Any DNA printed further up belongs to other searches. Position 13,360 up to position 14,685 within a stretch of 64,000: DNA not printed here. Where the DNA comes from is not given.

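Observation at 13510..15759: Six-bladed Kelch propeller fused to a tyrosinase (type-3 copper) domain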

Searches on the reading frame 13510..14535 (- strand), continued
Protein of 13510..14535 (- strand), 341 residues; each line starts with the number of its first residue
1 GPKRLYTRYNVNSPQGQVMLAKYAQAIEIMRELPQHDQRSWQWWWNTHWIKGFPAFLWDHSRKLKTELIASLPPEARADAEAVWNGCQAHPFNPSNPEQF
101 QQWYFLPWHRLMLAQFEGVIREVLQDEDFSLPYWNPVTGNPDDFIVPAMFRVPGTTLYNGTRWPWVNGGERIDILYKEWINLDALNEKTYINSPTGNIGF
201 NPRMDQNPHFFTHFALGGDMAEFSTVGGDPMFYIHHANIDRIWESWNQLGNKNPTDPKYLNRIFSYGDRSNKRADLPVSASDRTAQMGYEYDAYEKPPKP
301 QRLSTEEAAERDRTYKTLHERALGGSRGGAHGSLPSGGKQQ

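Call 36: find_homologous_proteins(query=window:13510-14535:-, max_evalue=1e-10)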
Query window:13510-14535:- (341 aa): 1782 proteins with E <= 1e-10 among 3679 candidates; the best 120 are listed.
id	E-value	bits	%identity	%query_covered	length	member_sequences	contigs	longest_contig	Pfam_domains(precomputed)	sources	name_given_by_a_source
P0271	2.4e-219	746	89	100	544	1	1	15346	PF24996.1,PF07646.22,PF13964.13,PF24681.2,PF00264.26,PF01344.32,PF25210.2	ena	-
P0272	1.2e-218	744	90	100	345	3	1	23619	PF00264.26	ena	-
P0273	7.7e-213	725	87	100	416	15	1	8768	PF00264.26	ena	-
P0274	1.1e-211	721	86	100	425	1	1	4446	PF00264.26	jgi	jgi:hypothetical protein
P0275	2.5e-208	710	86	100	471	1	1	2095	PF00264.26,PF01344.32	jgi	jgi:Common central domain of tyrosinase/Kelch motif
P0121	4.5e-208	709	89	95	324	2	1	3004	PF00264.26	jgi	-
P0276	2.8e-206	703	85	100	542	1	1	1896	PF24996.1,PF07646.22,PF24681.2,PF00264.26,PF01344.32,PF25210.2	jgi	jgi:hypothetical protein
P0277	7.2e-202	689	88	94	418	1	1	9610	PF00264.26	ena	-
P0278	1.5e-201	688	82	100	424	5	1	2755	PF00264.26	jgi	-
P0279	6.5e-200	682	82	100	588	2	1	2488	PF24996.1,PF07646.22,PF13964.13,PF24681.2,PF00264.26,PF24981.2,PF01344.32,PF25210.2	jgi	-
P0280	9.1e-199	678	81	98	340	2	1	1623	PF00264.26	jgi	jgi:hypothetical protein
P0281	1.8e-198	677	80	100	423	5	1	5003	PF00264.26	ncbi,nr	ncbi:MAG: Alkyl hydroperoxide reductase/ Thiol specific antioxidant/ Mal allergen, partial [Candidat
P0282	5.3e-197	673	79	100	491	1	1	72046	PF07646.22,PF24681.2,PF00264.26,PF01344.32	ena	-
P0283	6.9e-196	669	85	95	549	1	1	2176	PF24996.1,PF07646.22,PF13964.13,PF24681.2,PF00264.26,PF24981.2,PF01344.32,PF25210.2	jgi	jgi:hypothetical protein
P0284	3.1e-195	667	87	91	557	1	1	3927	PF00264.26,PF01344.32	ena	-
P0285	1.9e-192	658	81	96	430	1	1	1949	PF00264.26,PF01344.32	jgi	jgi:tyrosinase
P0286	1.9e-192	658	78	100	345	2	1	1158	PF00264.26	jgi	jgi:hypothetical protein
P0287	2.3e-192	657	79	100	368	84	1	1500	PF00264.26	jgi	jgi:hypothetical protein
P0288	2.7e-192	657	79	99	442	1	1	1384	PF00264.26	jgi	-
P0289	6.2e-192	656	78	99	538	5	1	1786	PF24996.1,PF07646.22,PF13964.13,PF24681.2,PF00264.26,PF01344.32,PF25210.2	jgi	jgi:Common central domain of tyrosinase/Kelch motif/Polyphenol oxidase middle domain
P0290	1.5e-191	655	79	100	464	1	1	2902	PF00264.26,PF01344.32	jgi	jgi:hypothetical protein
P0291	2.2e-191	654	89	87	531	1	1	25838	PF00264.26,PF13564.12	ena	-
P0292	2.4e-191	654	79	98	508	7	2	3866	PF24996.1,PF07646.22,PF13964.13,PF24681.2,PF00264.26,PF01344.32,PF25210.2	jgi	jgi:hypothetical protein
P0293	3.1e-191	654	79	98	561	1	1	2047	PF24996.1,PF07646.22,PF13964.13,PF24681.2,PF00264.26,PF13415.13,PF24981.2,PF01344.32,PF25210.2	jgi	jgi:hypothetical protein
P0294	3.1e-191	654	79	98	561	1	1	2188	PF24996.1,PF07646.22,PF13964.13,PF24681.2,PF00264.26,PF13415.13,PF24981.2,PF01344.32,PF25210.2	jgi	jgi:hypothetical protein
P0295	2.1e-190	651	78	100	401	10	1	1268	PF00264.26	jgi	jgi:tyrosinase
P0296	4.8e-190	650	85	91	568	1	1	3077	PF24996.1,PF07646.22,PF13964.13,PF24681.2,PF00264.26,PF13415.13,PF24981.2,PF01344.32,PF25210.2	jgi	jgi:hypothetical protein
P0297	4.5e-189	646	80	95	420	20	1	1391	PF00264.26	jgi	jgi:tyrosinase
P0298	6.6e-189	646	77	100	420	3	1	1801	PF00264.26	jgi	jgi:tyrosinase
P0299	1.9e-188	644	79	97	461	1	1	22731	PF00264.26,PF13564.12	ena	-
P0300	1.8e-187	641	80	95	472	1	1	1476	PF00264.26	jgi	jgi:hypothetical protein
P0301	4.9e-187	640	76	100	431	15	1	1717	PF00264.26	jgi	jgi:tyrosinase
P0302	5.8e-187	639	76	100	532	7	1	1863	PF24996.1,PF07646.22,PF13964.13,PF24681.2,PF00264.26,PF13415.13,PF24981.2,PF01344.32,PF25210.2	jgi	jgi:hypothetical protein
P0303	9.9e-187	639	90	84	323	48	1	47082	PF00264.26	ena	-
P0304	1.9e-186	638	77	98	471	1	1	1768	PF00264.26,PF01344.32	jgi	jgi:hypothetical protein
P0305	2.0e-185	634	76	99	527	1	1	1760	PF07646.22,PF24681.2,PF00264.26,PF24981.2,PF01344.32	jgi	jgi:hypothetical protein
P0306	3.8e-185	634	76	100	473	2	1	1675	PF00264.26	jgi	jgi:hypothetical protein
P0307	1.3e-184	632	75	100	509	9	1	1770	PF00264.26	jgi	-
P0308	1.8e-183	628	74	100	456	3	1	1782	PF00264.26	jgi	-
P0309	2.9e-183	627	75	99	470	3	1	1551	PF00264.26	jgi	jgi:hypothetical protein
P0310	1.2e-182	625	75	97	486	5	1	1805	PF00264.26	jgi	jgi:hypothetical protein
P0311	3.3e-182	624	76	99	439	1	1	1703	PF00264.26,PF01344.32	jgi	jgi:hypothetical protein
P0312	4.8e-182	623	83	88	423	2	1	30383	PF00264.26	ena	-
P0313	4.9e-182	623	74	100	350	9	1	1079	PF00264.26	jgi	jgi:tyrosinase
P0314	5.7e-182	623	81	92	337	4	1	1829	PF00264.26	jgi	jgi:tyrosinase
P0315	6.2e-182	623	75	99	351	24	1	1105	PF00264.26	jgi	jgi:hypothetical protein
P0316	2.0e-181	621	76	95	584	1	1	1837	PF24996.1,PF07646.22,PF13964.13,PF24681.2,PF00264.26,PF24981.2,PF01344.32,PF25210.2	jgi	jgi:hypothetical protein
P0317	6.6e-181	620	76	95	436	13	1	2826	PF00264.26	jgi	jgi:hypothetical protein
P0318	5.2e-180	617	74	100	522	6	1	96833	PF24996.1,PF07646.22,PF24681.2,PF00264.26,PF24981.2,PF01344.32,PF25210.2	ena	-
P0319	5.5e-180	617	85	86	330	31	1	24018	PF00264.26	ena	-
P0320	2.7e-178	611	73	100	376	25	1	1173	PF00264.26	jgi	jgi:hypothetical protein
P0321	3.8e-178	610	76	96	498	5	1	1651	PF07646.22,PF24681.2,PF00264.26,PF01344.32,PF25210.2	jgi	jgi:hypothetical protein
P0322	1.1e-177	609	74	98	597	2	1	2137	PF24996.1,PF07646.22,PF13964.13,PF24681.2,PF00264.26,PF01344.32,PF25210.2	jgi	jgi:hypothetical protein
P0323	2.4e-177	608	76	94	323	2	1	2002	PF00264.26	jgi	jgi:hypothetical protein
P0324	6.8e-176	603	73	97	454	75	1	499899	PF00264.26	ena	-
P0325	7.9e-176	603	77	95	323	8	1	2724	PF00264.26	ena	-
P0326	2.9e-175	601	76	94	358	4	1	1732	PF00264.26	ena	-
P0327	3.6e-175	601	79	90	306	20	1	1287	PF00264.26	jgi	-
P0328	4.3e-175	600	72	98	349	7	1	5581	PF00264.26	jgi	jgi:hypothetical protein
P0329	1.1e-173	596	80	88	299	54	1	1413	PF00264.26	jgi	jgi:hypothetical protein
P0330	9.7e-173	593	72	97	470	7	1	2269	PF00264.26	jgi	jgi:Common central domain of tyrosinase/Polyphenol oxidase middle domain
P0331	9.7e-172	589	78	91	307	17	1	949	PF00264.26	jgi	jgi:hypothetical protein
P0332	3.2e-171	588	76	94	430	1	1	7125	PF00264.26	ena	-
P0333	8.4e-171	586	73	95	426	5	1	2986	PF00264.26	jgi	jgi:hypothetical protein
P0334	1.1e-170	586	70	100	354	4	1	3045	PF00264.26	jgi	-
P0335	1.8e-170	585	73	96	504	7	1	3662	PF24681.2,PF00264.26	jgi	jgi:tyrosinase-like protein/Kelch motif protein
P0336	9.5e-170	583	75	95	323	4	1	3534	PF00264.26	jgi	jgi:hypothetical protein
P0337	1.5e-169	582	71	97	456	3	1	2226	PF00264.26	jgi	jgi:hypothetical protein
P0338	2.8e-167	575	73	93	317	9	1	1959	PF00264.26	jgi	jgi:hypothetical protein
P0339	3.7e-166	571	70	94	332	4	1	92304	PF00264.26,PF12142.14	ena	-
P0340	5.3e-166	571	73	95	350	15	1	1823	PF00264.26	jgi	jgi:hypothetical protein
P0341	1.1e-165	569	75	90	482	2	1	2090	PF00264.26,PF08534.17,PF00578.28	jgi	-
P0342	6.4e-165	567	74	90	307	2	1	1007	PF00264.26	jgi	jgi:hypothetical protein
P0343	8.4e-165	567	71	95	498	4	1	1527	PF00264.26,PF08534.17,PF00578.28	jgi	jgi:peroxiredoxin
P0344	1.1e-164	566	82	82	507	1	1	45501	PF24996.1,PF07646.22,PF13964.13,PF24681.2,PF00264.26,PF13415.13,PF24981.2,PF01344.32,PF25210.2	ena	-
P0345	6.0e-163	560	75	89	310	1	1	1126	PF00264.26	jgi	jgi:hypothetical protein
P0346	1.1e-162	560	72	95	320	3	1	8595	PF00264.26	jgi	jgi:hypothetical protein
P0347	1.9e-161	555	71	96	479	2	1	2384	PF00264.26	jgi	jgi:hypothetical protein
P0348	8.6e-161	553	73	89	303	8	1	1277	PF00264.26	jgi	jgi:tyrosinase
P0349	2.4e-159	549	70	92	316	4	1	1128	PF00264.26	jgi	jgi:hypothetical protein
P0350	1.1e-156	540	75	90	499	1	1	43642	PF19335.6,PF00264.26,PF13564.12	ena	-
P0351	1.9e-155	536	68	96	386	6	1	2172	PF00264.26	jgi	jgi:hypothetical protein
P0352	2.0e-155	536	86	75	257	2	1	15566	PF00264.26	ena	-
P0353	2.4e-155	535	83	77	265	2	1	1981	PF00264.26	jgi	jgi:tyrosinase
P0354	2.8e-154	532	75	83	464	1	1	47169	PF00264.26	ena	-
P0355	1.9e-153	529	68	91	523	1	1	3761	PF00264.26,PF08534.17,PF00578.28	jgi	jgi:peroxiredoxin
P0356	9.7e-152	524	68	96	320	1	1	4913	PF00264.26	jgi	jgi:hypothetical protein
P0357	2.9e-150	519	87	71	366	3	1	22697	PF00264.26,PF13564.12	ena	-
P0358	3.9e-149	515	84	73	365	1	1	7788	PF00264.26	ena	-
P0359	5.3e-148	511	67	98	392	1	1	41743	PF00264.26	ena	-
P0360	6.5e-148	511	69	87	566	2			PF24996.1,PF07646.22,PF13964.13,PF24681.2,PF00264.26,PF13415.13,PF24981.2,PF01344.32,PF25210.2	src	-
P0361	7.8e-148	511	81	75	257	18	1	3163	PF00264.26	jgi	jgi:hypothetical protein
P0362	1.0e-147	510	81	74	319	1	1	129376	PF00264.26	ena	-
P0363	2.9e-147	509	73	82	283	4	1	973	PF00264.26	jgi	jgi:hypothetical protein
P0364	2.9e-147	509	67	87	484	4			PF24996.1,PF07646.22,PF13964.13,PF24681.2,PF00264.26,PF13415.13,PF01344.32,PF25210.2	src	-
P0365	9.0e-147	507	80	76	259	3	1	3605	PF00264.26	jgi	jgi:hypothetical protein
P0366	7.8e-141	488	90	64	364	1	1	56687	PF00264.26,PF13564.12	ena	-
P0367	2.4e-140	486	82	69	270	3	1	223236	PF00264.26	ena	-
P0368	2.5e-140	486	75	76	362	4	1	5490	PF00264.26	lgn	-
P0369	1.4e-139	484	72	82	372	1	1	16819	PF00264.26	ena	-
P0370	2.3e-138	480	71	79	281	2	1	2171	PF00264.26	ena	-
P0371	2.9e-138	479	76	74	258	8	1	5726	PF00264.26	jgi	jgi:tyrosinase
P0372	3.6e-137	476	86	67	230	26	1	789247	PF00264.26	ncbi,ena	-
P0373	4.1e-136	472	65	91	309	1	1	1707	PF00264.26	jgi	jgi:tyrosinase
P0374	2.7e-135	469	84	67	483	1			PF24996.1,PF07646.22,PF13964.13,PF24681.2,PF00264.26,PF24981.2,PF01344.32,PF25210.2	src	-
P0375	4.6e-134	465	78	72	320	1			PF00264.26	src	-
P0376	1.2e-133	464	88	63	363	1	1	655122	PF00264.26,PF13564.12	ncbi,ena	-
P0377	1.4e-133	464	81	67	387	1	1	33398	PF00264.26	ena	-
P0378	4.4e-133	462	73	77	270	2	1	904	PF00264.26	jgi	jgi:hypothetical protein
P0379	9.2e-133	461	76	71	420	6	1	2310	PF00264.26,PF08534.17,PF00578.28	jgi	jgi:peroxiredoxin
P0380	1.4e-132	461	77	71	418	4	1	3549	PF00264.26,PF08534.17,PF00578.28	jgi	-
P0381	2.0e-131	457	73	72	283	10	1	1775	PF00264.26,PF12142.14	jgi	jgi:hypothetical protein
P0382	1.0e-128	448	72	73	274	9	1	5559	PF00264.26,PF12142.14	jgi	jgi:tyrosinase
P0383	1.2e-128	448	85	62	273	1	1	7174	PF00264.26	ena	-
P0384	1.5e-127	444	80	67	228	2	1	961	PF00264.26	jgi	jgi:hypothetical protein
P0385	7.0e-126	438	68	80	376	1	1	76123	PF00264.26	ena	-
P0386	1.4e-125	437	79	67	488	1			PF24996.1,PF07646.22,PF13964.13,PF24681.2,PF00264.26,PF13415.13,PF24981.2,PF01344.32,PF25210.2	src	-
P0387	4.1e-125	436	81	65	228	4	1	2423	PF00264.26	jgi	jgi:hypothetical protein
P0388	4.5e-125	436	66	79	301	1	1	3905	PF00264.26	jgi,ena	jgi:hypothetical protein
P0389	8.0e-124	432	79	66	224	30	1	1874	PF00264.26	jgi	jgi:tyrosinase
